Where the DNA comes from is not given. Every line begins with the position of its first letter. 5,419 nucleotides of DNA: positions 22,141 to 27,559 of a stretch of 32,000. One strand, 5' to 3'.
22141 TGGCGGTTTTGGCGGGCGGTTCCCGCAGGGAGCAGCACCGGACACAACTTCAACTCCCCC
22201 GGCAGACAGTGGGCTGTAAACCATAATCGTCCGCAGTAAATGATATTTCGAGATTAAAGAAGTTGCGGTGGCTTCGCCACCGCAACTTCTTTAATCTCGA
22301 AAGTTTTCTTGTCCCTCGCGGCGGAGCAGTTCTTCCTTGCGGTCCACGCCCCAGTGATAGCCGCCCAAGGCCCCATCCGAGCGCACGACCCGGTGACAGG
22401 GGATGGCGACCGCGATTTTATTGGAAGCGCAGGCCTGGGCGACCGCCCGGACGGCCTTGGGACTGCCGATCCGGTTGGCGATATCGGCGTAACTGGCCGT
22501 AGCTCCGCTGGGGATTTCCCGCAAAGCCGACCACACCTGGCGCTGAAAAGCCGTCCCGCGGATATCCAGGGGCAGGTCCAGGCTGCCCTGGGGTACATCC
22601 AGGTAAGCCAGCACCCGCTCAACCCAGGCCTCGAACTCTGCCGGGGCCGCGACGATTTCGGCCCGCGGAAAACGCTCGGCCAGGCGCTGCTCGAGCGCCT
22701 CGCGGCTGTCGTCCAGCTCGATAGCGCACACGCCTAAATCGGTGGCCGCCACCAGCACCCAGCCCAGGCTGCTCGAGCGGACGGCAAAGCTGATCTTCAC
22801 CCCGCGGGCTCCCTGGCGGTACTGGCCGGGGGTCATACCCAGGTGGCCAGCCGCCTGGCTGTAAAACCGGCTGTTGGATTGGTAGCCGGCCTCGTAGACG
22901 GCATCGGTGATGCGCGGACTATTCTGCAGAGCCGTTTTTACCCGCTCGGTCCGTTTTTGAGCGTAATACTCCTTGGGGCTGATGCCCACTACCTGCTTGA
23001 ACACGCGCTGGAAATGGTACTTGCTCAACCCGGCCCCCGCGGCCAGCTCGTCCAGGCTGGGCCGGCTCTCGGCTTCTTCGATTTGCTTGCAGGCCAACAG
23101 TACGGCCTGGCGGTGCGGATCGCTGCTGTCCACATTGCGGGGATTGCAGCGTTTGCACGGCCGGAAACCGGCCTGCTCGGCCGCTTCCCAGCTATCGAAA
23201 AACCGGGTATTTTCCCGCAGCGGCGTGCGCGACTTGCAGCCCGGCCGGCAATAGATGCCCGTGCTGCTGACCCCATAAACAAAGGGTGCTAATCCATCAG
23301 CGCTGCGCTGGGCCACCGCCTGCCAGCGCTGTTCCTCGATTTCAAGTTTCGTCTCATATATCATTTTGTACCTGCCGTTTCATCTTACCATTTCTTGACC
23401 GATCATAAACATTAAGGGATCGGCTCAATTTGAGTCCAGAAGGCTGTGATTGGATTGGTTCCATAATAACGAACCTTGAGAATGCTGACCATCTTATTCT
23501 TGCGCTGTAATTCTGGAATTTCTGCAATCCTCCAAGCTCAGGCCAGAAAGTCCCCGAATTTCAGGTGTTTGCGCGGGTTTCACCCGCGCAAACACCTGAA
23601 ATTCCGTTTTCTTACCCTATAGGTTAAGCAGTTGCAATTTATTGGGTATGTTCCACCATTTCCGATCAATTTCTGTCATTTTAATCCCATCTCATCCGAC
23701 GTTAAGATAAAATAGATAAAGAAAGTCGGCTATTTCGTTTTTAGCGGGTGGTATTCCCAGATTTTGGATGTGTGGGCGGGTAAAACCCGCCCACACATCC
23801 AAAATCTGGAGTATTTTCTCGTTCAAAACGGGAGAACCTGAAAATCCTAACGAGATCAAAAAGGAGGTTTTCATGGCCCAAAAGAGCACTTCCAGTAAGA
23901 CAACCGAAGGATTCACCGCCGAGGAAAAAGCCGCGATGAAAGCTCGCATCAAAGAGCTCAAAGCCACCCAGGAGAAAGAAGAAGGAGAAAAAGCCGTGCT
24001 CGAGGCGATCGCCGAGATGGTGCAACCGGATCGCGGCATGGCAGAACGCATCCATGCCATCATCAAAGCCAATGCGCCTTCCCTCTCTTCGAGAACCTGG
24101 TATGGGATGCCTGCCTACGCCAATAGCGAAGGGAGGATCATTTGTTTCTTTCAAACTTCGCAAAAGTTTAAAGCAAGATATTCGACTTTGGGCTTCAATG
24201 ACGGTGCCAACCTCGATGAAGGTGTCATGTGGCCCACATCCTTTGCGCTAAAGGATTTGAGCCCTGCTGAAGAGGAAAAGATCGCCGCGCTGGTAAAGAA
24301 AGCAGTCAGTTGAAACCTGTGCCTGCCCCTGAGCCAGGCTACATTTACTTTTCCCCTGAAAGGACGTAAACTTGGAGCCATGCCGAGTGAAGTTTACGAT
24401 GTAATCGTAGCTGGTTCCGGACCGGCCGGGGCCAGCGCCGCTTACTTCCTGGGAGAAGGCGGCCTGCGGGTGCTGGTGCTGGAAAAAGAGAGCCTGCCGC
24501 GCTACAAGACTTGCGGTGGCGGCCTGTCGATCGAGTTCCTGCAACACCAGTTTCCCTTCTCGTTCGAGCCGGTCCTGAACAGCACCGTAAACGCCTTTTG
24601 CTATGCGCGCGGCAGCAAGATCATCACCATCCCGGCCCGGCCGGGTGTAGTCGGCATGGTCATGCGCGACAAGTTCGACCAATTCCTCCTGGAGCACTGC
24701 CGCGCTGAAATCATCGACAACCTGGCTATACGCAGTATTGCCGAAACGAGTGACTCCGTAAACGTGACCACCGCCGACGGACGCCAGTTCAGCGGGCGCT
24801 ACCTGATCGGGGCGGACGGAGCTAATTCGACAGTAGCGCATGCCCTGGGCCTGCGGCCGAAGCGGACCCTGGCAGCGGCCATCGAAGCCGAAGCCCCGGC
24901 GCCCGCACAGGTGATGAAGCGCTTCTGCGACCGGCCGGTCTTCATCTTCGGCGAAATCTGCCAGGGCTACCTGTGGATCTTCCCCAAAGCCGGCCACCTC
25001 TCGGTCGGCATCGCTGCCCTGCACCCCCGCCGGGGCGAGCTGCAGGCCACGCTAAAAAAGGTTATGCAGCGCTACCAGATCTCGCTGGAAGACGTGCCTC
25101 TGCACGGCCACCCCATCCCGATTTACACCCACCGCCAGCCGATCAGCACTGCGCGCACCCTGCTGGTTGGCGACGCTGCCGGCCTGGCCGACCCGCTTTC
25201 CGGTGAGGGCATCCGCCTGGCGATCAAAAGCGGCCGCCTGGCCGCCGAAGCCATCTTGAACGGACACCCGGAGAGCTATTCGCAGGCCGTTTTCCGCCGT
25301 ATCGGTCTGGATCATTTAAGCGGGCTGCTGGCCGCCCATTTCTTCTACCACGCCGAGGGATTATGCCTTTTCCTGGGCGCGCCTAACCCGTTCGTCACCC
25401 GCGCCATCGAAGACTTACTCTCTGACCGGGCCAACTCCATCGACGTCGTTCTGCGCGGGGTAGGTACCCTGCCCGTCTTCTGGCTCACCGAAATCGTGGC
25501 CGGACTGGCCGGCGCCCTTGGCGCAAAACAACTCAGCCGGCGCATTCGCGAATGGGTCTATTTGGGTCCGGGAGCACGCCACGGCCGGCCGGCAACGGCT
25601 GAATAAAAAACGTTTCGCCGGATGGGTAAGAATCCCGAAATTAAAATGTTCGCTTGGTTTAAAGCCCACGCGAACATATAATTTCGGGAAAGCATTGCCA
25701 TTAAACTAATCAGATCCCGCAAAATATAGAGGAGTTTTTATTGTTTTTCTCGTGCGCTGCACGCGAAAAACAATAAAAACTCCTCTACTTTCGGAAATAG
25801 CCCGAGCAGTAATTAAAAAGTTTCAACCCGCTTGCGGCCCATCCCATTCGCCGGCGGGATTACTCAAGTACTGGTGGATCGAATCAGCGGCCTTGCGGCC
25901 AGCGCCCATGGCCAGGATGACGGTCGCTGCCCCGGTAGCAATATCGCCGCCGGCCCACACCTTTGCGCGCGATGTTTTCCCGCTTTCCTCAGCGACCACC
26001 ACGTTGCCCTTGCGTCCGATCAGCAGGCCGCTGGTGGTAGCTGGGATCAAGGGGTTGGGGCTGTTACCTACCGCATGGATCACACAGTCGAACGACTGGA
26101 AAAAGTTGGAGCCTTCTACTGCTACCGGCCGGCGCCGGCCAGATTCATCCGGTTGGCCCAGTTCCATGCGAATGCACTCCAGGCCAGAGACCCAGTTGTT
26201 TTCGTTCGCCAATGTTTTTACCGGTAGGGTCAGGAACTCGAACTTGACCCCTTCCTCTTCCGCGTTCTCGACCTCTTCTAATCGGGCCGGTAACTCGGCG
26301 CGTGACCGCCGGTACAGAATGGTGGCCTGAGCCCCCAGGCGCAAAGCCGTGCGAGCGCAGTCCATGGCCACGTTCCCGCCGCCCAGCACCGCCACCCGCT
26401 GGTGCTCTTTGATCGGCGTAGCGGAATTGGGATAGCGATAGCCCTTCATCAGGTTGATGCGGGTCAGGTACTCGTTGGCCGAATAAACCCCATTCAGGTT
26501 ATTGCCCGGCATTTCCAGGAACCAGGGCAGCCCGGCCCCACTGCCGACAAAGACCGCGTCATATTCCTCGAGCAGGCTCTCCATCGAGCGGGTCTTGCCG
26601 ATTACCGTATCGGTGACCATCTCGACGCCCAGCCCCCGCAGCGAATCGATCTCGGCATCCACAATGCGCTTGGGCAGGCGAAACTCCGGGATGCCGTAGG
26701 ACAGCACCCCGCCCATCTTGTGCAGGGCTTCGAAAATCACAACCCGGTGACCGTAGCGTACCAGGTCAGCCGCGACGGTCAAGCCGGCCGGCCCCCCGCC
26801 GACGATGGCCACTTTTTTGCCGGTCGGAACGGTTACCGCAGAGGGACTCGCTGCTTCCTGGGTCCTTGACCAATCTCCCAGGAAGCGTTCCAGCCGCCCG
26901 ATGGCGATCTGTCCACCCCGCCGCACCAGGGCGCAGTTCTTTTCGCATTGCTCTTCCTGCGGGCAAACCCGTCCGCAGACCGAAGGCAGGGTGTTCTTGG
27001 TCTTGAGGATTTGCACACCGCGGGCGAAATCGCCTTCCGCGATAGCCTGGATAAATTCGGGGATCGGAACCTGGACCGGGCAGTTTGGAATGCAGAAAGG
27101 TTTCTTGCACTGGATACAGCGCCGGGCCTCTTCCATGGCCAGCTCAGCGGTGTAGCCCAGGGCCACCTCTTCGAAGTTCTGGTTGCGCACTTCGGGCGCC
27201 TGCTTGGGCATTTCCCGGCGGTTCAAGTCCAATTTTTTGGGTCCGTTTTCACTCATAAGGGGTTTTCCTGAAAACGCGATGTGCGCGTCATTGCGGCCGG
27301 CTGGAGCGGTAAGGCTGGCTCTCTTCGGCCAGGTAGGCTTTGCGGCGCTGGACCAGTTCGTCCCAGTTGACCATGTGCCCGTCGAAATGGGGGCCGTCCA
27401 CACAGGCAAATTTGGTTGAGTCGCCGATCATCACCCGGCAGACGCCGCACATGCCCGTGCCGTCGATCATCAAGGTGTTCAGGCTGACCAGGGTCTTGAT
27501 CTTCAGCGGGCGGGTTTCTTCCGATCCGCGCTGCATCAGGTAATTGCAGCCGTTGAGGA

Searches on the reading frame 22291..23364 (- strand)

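Call 5: search_protein_families(library=pfam, proteins=[window:22291-23364:-])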
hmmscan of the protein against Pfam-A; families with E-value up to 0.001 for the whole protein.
window:22291-23364:- (357 aa): 4 families
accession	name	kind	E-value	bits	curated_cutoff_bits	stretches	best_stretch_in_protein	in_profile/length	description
PF01035.26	DNA_binding_1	-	1.5e-35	121.3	27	1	272-351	1-80/81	6-O-methylguanine DNA methyltransferase, DNA binding domain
PF02805.21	Ada_Zn_binding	-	4.6e-28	97.5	23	1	12-75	1-64/65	Metal binding domain of Ada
PF12833.13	HTH_18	-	1.2e-19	70.9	33.6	1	107-184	1-79/80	Helix-turn-helix domain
PF00165.29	HTH_AraC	-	1.2e-13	51.2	26.6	1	103-133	10-40/42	Bacterial regulatory helix-turn-helix proteins, AraC family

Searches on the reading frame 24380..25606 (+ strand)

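Call 62: search_protein_families(library=pfam, proteins=[window:24380-25606:+])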
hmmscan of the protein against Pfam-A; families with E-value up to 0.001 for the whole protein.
window:24380-25606:+ (408 aa): 9 families
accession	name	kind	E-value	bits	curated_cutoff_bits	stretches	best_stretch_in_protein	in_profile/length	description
PF01494.25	FAD_binding_3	-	3.4e-16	59.9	22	1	6-284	2-310/349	FAD binding domain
PF01266.30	DAO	-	2.6e-08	34.2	27.9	1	7-41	1-35/353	FAD dependent oxidoreductase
PF07992.20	Pyr_redox_2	-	1.3e-06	28.5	26.1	1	6-45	1-40/291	Pyridine nucleotide-disulphide oxidoreductase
PF00890.30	FAD_binding_2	-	1.4e-06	28.2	20.4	1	7-39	1-33/414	FAD binding domain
PF01946.23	Thi4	-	1.1e-05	25.3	26.2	1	6-48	18-61/235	Thi4 family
PF05834.18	Lycopene_cycl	-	6.1e-05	22.7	23.4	1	7-153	1-146/380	Lycopene cyclase protein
PF03486.20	HI0933_like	-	0.0002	21.3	50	0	7-43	2-38/244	HI0933-like protein Rossmann domain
PF12831.13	FAD_oxidored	-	0.00022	21.1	27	1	7-54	1-43/416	FAD dependent oxidoreductase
PF13450.12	NAD_binding_8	-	0.00029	21.5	21.9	1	10-38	1-29/68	NAD(P)-binding Rossmann-like domain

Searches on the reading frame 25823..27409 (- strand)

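Call 62: search_protein_families(library=pfam, proteins=[window:25823-27409:-])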
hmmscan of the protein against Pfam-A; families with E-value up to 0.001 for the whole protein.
window:25823-27409:- (528 aa): 14 families
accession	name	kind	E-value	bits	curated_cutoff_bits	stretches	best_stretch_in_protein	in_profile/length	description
PF14691.11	Fer4_20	-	4.7e-41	139.6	25.8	1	75-185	1-112/113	Dihydroprymidine dehydrogenase domain II, 4Fe-4S cluster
PF07992.20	Pyr_redox_2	-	1.8e-31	110.1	26.1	1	198-504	1-291/291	Pyridine nucleotide-disulphide oxidoreductase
PF00070.33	Pyr_redox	-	1.1e-12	48.7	22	1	338-404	1-71/82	Pyridine nucleotide-disulphide oxidoreductase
PF13738.12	Pyr_redox_3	-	1.5e-08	34.7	30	1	322-370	151-198/305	Pyridine nucleotide-disulphide oxidoreductase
PF13450.12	NAD_binding_8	-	1.4e-07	32.1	21.9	1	202-236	1-35/68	NAD(P)-binding Rossmann-like domain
PF01262.27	AlaDh_PNT_C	-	6.3e-07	29.5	23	1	310-370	4-62/214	Alanine dehydrogenase/PNT, C-terminal domain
PF13241.12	NAD_binding_7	-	4.5e-06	27.6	22.1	0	336-378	7-49/104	Putative NAD(P)-binding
PF01266.30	DAO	-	6.9e-06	26.2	27.9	1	199-228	1-30/353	FAD dependent oxidoreductase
PF12831.13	FAD_oxidored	-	9.6e-06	25.6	27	1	200-240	2-42/416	FAD dependent oxidoreductase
PF03486.20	HI0933_like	-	2.5e-05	24.3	50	1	199-233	2-36/244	HI0933-like protein Rossmann domain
PF01494.25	FAD_binding_3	-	0.0002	21.1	22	1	199-230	3-34/349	FAD binding domain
PF01134.28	GIDA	-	0.00045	19.8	22.1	0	199-270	1-72/391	Glucose inhibited division protein A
PF03807.23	F420_oxidored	-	0.00055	20.9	21.6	0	338-380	1-44/94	NADP oxidoreductase coenzyme F420-dependent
PF00890.30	FAD_binding_2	-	0.00089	19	20.4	1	200-235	2-37/414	FAD binding domain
